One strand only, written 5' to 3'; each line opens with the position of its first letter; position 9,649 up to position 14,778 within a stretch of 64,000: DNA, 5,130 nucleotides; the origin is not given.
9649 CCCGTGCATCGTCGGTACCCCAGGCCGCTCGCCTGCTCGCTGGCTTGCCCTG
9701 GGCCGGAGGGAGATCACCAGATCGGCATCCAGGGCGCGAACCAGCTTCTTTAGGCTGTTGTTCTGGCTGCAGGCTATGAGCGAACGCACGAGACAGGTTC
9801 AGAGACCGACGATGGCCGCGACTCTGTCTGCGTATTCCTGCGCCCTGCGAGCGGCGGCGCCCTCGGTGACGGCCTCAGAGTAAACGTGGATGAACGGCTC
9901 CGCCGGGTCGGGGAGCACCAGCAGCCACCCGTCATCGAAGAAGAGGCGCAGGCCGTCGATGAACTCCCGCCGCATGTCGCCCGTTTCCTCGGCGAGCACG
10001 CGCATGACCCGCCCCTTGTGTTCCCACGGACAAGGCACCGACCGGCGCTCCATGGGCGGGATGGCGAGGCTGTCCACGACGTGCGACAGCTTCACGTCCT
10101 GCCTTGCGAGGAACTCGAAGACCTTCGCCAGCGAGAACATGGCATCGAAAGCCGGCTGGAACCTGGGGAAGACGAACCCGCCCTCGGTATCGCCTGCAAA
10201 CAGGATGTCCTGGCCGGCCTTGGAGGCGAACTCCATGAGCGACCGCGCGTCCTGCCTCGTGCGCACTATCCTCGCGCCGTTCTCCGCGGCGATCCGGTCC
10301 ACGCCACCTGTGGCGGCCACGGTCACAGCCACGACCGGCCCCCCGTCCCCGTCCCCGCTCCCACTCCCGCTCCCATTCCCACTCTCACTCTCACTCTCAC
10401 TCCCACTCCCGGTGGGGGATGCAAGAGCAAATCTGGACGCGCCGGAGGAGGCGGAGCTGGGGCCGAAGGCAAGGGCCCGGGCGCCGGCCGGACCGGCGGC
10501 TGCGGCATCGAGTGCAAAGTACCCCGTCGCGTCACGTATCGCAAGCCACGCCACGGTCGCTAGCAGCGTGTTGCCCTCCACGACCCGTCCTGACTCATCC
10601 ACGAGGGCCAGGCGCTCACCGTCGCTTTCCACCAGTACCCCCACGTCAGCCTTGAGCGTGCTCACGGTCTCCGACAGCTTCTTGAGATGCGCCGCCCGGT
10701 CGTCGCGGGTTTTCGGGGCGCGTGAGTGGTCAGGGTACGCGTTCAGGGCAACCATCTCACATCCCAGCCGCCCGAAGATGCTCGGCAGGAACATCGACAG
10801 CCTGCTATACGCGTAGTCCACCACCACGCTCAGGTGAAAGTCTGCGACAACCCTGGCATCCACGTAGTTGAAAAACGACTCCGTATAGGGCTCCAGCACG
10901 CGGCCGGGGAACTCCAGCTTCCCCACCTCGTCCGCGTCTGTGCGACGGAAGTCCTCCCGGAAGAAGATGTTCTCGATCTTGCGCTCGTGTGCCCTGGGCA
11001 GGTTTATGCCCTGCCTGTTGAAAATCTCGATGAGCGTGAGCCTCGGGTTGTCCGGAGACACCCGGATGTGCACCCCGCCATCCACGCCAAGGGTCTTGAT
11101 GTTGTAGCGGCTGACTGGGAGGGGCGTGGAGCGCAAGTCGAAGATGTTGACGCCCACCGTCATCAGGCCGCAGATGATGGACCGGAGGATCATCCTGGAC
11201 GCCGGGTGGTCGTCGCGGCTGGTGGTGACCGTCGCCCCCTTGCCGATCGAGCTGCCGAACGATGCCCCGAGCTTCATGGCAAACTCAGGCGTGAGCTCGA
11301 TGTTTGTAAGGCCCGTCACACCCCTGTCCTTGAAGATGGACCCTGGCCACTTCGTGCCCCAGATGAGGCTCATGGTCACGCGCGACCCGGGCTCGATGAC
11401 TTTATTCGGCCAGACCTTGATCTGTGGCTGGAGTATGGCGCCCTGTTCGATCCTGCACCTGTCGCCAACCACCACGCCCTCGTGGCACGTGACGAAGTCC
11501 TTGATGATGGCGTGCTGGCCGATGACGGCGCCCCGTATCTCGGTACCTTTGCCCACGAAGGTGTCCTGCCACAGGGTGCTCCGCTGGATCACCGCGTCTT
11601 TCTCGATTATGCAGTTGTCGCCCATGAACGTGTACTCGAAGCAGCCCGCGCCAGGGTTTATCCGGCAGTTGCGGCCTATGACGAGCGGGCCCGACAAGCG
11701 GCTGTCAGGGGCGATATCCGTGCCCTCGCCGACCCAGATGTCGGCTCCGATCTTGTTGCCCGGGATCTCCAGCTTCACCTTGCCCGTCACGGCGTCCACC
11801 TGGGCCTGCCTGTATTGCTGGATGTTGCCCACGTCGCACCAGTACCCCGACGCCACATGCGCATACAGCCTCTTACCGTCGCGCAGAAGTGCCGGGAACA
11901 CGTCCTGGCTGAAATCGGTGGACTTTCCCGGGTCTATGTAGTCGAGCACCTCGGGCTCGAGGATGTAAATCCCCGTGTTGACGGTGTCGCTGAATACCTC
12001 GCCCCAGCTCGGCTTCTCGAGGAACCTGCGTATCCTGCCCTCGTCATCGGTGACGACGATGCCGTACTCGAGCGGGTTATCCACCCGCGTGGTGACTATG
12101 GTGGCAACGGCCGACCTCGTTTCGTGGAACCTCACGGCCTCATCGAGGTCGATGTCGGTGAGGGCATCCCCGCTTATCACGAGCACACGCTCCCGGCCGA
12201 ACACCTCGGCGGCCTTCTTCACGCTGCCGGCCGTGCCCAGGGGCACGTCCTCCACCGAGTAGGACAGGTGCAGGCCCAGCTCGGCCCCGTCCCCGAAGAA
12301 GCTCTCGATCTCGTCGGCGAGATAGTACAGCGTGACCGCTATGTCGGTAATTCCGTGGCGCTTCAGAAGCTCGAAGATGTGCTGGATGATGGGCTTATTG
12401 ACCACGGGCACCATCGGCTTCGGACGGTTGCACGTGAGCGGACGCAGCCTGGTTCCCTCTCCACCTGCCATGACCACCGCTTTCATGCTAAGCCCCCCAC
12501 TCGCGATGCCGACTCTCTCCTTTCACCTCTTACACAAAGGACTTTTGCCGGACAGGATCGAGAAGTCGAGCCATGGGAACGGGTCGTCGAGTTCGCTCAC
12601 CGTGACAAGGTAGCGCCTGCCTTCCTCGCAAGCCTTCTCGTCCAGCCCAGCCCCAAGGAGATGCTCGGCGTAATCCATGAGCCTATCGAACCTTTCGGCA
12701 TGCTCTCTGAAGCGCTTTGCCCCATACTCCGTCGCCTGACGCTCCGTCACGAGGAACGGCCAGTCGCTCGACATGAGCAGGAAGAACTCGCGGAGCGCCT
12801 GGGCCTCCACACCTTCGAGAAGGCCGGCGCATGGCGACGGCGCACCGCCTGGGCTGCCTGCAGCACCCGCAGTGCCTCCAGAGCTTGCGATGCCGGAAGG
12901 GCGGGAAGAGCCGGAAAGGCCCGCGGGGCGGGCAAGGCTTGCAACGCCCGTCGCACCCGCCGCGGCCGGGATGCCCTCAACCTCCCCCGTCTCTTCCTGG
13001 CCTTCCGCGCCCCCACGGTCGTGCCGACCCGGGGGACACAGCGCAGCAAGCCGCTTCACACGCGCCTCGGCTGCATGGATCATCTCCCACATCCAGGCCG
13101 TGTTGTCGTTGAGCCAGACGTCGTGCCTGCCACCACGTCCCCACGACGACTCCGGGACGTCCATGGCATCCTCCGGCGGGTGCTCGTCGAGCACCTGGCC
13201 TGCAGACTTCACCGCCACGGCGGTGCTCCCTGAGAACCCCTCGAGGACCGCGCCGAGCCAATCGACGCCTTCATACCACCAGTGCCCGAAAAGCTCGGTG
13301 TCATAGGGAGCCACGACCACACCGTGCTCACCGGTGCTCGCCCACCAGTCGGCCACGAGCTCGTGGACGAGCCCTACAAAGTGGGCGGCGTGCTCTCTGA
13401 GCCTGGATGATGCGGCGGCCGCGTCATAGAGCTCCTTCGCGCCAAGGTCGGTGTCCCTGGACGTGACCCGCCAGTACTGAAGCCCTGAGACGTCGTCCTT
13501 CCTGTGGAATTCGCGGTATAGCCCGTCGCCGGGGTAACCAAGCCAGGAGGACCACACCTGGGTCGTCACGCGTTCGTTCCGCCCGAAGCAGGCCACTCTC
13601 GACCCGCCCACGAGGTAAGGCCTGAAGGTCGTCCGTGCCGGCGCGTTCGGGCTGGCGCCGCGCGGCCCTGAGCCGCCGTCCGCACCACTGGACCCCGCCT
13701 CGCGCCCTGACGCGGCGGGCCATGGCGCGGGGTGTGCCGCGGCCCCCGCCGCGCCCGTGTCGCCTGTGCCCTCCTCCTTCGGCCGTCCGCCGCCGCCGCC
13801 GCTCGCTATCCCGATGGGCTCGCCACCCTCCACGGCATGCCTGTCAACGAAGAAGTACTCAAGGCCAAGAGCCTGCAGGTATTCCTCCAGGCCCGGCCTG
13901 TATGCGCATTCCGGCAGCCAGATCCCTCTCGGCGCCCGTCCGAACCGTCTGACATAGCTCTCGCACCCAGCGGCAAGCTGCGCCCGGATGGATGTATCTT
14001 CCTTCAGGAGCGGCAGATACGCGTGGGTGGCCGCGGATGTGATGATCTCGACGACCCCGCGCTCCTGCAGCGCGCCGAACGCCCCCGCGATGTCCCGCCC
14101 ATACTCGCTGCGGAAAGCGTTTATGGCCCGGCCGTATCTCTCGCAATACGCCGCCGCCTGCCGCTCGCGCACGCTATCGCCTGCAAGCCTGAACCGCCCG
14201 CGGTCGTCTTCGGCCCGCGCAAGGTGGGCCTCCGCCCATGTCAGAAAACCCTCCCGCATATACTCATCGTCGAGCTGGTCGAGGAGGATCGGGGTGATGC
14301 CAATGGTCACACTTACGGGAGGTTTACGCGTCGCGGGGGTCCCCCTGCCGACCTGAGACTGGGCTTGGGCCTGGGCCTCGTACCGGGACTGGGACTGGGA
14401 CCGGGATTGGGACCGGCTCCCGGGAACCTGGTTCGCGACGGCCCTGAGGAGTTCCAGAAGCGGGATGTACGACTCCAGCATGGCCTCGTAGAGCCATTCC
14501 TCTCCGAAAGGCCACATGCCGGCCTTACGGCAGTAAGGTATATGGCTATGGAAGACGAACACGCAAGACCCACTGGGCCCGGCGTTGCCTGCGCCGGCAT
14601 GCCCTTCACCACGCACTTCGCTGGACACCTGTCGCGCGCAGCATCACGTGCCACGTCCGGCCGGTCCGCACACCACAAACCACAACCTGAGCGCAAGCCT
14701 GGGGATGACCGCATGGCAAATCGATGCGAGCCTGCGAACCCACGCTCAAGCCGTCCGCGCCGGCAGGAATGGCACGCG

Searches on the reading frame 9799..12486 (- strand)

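Call 38: search_protein_families(library=pfam, proteins=[window:9799-12486:-], max_evalue=0.0001)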
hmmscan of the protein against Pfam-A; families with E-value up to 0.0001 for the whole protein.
window:9799-12486:- (895 aa): 7 families
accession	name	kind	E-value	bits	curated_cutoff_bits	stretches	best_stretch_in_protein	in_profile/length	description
PF00483.29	NTP_transferase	-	2.7e-61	207.7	21.2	1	2-231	1-241/245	Nucleotidyl transferase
PF02878.22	PGM_PMM_I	-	9.4e-25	87.3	22.5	1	384-514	3-137/138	Phosphoglucomutase/phosphomannomutase, alpha/beta/alpha domain I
PF25084.1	LbH_EIF2B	-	8.2e-16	58.4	54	1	252-350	6-103/105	EIF2B subunit epsilon LbH domain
PF02879.22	PGM_PMM_II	-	3.2e-14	53.7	29.3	1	533-633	2-103/103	Phosphoglucomutase/phosphomannomutase, alpha/beta/alpha domain II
PF00132.30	Hexapep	-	2.4e-09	36.9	27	0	319-351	1-33/36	Bacterial transferase hexapeptide (six repeats)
PF12804.13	NTP_transf_3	-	9.3e-09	36.1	27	1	3-109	1-97/160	MobA-like NTP transferase domain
PF02880.22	PGM_PMM_III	-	1.3e-07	32.2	20.7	1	716-806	22-110/115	Phosphoglucomutase/phosphomannomutase, alpha/beta/alpha domain III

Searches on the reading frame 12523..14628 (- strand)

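Call 38: search_protein_families(library=pfam, proteins=[window:12523-14628:-], max_evalue=0.0001)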
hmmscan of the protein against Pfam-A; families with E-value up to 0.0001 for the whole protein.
window:12523-14628:- (701 aa): 2 families
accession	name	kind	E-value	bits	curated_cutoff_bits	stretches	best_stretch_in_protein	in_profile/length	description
PF03065.20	Glyco_hydro_57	-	4e-33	115.4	21.2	1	23-491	1-290/291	Glycosyl hydrolase family 57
PF09210.16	BE_C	-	1.5e-16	61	25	1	603-691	22-100/101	1,4-alpha-glucan branching enzyme, C-terminal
